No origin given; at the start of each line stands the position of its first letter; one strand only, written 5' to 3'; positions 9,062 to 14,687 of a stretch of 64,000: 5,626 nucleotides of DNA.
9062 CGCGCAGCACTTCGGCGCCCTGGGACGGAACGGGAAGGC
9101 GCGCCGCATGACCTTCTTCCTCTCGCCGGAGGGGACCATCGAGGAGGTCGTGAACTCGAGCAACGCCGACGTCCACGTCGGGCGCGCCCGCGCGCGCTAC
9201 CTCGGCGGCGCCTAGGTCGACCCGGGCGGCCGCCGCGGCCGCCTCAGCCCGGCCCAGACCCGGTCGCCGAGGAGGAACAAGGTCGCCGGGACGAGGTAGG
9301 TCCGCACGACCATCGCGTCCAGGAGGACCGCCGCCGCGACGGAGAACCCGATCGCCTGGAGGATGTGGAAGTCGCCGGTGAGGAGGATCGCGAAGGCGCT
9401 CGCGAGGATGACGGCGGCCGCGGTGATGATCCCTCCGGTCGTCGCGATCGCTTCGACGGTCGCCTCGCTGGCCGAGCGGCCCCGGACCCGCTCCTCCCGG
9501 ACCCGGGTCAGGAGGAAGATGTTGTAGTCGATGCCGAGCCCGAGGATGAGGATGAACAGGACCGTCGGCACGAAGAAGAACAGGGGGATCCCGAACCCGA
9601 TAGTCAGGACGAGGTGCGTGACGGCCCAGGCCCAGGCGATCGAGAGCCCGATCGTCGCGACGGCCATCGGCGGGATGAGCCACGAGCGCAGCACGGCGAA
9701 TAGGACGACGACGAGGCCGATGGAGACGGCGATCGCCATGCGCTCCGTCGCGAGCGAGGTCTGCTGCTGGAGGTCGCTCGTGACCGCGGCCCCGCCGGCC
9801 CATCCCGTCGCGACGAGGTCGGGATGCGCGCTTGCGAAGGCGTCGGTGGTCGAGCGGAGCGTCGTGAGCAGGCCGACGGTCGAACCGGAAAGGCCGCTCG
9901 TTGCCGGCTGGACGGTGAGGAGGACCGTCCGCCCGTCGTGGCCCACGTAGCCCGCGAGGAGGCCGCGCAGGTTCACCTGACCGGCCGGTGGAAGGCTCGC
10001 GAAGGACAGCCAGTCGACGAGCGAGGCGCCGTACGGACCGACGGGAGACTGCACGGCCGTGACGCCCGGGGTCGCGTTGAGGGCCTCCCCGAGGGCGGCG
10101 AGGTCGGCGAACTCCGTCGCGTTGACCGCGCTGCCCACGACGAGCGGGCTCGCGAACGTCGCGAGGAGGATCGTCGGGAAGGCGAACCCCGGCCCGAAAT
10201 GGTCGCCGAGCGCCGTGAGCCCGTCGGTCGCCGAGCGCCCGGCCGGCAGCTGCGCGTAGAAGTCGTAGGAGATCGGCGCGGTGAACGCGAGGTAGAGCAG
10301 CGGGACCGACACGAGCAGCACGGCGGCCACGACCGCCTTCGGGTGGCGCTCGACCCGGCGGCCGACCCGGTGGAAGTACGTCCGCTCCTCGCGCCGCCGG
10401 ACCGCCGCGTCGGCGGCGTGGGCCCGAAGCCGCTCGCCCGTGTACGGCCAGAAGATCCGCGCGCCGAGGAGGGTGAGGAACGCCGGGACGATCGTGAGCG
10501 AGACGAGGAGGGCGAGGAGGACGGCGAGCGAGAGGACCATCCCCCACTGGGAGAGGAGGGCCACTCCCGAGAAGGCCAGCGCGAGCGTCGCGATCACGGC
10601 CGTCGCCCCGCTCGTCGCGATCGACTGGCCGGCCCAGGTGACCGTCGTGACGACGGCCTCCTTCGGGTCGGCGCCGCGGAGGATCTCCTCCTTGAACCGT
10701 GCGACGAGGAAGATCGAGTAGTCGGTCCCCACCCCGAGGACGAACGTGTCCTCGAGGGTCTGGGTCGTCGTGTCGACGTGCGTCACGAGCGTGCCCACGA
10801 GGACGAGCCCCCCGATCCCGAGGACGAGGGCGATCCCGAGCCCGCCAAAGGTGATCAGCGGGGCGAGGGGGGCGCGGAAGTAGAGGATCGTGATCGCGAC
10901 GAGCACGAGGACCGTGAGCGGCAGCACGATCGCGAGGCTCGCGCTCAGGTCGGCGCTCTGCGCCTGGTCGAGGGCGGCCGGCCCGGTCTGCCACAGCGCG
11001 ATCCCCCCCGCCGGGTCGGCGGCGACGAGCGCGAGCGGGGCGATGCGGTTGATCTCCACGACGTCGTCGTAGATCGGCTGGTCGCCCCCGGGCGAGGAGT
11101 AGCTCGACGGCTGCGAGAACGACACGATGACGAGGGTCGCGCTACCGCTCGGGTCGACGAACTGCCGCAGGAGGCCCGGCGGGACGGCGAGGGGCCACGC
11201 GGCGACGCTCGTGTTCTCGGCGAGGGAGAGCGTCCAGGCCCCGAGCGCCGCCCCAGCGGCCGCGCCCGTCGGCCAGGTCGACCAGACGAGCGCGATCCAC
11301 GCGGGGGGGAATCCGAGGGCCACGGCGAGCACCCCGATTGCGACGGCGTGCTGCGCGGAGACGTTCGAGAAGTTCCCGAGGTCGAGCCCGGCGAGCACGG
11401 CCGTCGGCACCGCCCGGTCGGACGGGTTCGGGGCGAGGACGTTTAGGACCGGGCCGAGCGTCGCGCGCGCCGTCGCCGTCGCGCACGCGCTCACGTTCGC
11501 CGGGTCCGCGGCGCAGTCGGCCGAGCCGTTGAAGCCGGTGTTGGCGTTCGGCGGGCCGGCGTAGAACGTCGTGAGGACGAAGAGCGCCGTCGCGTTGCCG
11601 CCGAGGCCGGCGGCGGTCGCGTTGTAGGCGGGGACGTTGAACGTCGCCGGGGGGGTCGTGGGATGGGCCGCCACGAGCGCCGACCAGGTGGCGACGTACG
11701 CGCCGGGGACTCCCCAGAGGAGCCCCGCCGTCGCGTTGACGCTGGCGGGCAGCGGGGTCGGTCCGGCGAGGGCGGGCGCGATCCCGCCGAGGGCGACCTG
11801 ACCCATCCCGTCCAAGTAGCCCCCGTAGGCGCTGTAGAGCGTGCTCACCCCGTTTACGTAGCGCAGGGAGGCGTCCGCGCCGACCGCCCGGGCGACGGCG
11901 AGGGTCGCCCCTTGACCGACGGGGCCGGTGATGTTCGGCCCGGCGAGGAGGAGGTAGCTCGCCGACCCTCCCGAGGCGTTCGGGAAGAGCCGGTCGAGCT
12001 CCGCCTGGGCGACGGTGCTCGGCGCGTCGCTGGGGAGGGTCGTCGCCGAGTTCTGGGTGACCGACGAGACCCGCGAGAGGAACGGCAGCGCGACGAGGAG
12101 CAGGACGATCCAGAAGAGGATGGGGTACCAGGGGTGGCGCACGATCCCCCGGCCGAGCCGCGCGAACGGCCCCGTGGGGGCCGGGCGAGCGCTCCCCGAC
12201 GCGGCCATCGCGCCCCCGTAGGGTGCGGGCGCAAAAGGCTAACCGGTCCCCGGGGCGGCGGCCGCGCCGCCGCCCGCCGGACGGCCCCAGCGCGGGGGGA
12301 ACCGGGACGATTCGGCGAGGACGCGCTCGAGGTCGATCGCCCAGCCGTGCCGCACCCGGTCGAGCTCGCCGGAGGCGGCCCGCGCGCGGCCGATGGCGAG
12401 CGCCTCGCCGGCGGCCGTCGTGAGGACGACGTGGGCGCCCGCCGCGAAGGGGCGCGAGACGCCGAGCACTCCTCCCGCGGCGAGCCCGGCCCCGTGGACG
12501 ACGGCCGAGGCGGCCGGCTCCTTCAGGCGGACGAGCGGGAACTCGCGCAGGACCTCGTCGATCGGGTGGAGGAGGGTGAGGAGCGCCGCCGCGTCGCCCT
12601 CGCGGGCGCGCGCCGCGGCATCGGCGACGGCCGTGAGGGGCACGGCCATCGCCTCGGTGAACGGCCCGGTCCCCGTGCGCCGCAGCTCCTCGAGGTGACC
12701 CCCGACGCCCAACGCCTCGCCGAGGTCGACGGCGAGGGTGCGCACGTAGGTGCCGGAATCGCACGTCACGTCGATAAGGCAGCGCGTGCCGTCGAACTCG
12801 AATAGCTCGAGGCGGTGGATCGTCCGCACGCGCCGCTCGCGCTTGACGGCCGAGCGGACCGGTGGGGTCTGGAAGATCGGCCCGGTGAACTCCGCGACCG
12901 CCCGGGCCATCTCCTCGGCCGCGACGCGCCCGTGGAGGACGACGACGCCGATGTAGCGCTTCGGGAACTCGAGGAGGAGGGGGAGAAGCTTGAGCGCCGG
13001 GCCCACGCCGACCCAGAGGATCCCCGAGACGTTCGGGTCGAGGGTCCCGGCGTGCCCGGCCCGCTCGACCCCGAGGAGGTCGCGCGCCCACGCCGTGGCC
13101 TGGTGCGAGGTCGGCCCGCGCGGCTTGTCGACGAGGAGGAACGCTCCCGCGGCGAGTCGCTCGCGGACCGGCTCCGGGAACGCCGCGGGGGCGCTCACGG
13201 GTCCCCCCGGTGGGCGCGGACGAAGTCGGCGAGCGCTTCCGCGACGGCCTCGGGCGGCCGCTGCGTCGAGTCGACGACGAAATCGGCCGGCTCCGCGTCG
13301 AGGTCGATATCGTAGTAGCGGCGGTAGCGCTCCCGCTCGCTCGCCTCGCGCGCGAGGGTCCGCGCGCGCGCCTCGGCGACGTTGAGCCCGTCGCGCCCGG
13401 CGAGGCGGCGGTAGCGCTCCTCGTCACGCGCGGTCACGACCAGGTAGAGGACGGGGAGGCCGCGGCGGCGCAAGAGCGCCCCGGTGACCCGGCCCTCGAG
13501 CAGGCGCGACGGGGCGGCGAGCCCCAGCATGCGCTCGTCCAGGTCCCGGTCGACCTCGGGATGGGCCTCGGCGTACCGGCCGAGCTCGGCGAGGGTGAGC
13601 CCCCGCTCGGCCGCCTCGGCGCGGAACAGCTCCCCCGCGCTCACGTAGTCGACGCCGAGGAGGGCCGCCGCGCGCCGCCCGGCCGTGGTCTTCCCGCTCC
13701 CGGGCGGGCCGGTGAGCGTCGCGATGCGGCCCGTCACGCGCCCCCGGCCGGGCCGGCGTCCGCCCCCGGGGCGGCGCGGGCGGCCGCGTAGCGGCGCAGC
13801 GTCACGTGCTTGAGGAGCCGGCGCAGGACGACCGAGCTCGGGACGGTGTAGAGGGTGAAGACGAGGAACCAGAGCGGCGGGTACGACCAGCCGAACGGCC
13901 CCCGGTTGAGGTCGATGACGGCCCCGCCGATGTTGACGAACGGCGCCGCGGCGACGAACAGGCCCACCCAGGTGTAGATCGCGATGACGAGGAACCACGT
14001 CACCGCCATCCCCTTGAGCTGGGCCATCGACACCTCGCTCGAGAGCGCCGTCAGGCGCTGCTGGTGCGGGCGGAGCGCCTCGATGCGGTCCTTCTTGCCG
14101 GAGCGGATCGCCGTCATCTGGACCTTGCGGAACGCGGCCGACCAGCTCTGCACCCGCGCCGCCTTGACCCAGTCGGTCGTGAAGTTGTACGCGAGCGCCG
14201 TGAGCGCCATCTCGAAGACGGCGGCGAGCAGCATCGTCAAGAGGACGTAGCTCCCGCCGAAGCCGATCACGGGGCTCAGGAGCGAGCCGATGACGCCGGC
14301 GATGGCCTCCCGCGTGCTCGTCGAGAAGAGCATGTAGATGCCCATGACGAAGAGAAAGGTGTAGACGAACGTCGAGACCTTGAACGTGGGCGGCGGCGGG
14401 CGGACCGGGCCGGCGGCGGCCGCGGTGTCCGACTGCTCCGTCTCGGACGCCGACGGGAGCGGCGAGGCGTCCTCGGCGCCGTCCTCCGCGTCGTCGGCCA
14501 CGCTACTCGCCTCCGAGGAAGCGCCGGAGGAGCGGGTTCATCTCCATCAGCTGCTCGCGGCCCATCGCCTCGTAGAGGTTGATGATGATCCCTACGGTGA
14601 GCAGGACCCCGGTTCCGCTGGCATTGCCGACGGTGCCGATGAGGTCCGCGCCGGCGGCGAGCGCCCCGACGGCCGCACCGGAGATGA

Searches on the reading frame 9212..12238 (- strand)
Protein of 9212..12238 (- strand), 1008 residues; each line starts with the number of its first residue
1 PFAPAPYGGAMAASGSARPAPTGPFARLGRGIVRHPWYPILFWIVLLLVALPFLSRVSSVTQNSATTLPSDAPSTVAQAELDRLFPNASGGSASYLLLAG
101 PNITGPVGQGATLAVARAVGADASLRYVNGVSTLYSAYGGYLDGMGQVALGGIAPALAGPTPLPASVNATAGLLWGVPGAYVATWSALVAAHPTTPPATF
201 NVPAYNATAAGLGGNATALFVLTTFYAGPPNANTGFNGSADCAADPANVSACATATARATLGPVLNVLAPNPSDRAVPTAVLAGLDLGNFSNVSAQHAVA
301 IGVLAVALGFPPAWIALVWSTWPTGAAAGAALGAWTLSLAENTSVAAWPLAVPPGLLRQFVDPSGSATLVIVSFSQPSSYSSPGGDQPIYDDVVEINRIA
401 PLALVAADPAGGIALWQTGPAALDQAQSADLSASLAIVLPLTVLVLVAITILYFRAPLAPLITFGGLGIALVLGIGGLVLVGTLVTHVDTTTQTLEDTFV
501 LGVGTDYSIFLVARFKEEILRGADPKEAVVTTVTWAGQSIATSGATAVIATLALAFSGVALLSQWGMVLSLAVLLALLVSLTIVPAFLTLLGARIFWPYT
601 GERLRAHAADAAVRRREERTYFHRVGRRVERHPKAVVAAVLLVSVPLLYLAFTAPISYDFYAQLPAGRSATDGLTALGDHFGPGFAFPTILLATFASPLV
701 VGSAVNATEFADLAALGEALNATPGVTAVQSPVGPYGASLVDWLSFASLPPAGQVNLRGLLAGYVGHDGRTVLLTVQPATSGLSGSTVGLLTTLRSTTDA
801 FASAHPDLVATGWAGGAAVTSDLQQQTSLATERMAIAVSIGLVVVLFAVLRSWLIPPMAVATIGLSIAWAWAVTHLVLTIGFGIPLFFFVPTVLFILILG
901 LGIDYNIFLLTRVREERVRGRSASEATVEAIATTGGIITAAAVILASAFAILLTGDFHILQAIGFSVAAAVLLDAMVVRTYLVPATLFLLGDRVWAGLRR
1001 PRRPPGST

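Call 7: search_protein_families(library=pfam, proteins=[window:9212-12238:-])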
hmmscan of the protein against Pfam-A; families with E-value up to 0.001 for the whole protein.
window:9212-12238:- (1008 aa): 1 family
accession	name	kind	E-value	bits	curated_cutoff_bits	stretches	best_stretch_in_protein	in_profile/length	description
PF03176.21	MMPL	-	2.6e-76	257.2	20.5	2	403-636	117-333/333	MMPL family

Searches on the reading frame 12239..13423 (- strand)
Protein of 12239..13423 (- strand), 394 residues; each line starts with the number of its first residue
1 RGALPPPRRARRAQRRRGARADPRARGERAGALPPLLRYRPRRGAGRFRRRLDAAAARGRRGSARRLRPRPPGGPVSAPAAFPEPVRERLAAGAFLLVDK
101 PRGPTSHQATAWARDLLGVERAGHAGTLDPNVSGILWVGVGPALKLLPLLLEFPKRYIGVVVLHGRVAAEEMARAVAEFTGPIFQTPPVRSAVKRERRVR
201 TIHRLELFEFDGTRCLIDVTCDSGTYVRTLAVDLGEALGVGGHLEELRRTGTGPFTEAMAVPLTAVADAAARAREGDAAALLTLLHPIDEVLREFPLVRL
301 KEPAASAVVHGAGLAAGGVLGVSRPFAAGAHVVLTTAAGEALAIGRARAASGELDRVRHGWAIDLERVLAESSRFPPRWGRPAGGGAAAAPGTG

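Call 54: search_protein_families(library=pfam, proteins=[window:12239-13423:-], max_evalue=0.00001)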
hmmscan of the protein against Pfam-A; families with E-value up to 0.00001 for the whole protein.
window:12239-13423:- (394 aa): 3 families
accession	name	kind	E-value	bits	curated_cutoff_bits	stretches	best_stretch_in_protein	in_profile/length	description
PF01509.24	TruB_N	-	3.1e-22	80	27.3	1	114-227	1-149/149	TruB family pseudouridylate synthase (N terminal domain)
PF16198.10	TruB_C_2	-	3.8e-19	69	29.3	1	228-292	1-65/66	tRNA pseudouridylate synthase B C-terminal domain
PF01472.26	PUA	-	4.8e-12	46.1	24.8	1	298-369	3-74/74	PUA domain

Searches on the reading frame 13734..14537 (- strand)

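Call 54: search_protein_families(library=pfam, proteins=[window:13734-14537:-], max_evalue=0.00001)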
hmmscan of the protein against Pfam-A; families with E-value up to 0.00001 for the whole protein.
window:13734-14537:- (267 aa): 1 family
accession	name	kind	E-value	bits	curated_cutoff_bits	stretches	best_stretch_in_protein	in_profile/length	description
PF01956.21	EMC3_TMCO1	-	7.3e-11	42.6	27.1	1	99-196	16-113/169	Integral membrane protein EMC3/TMCO1-like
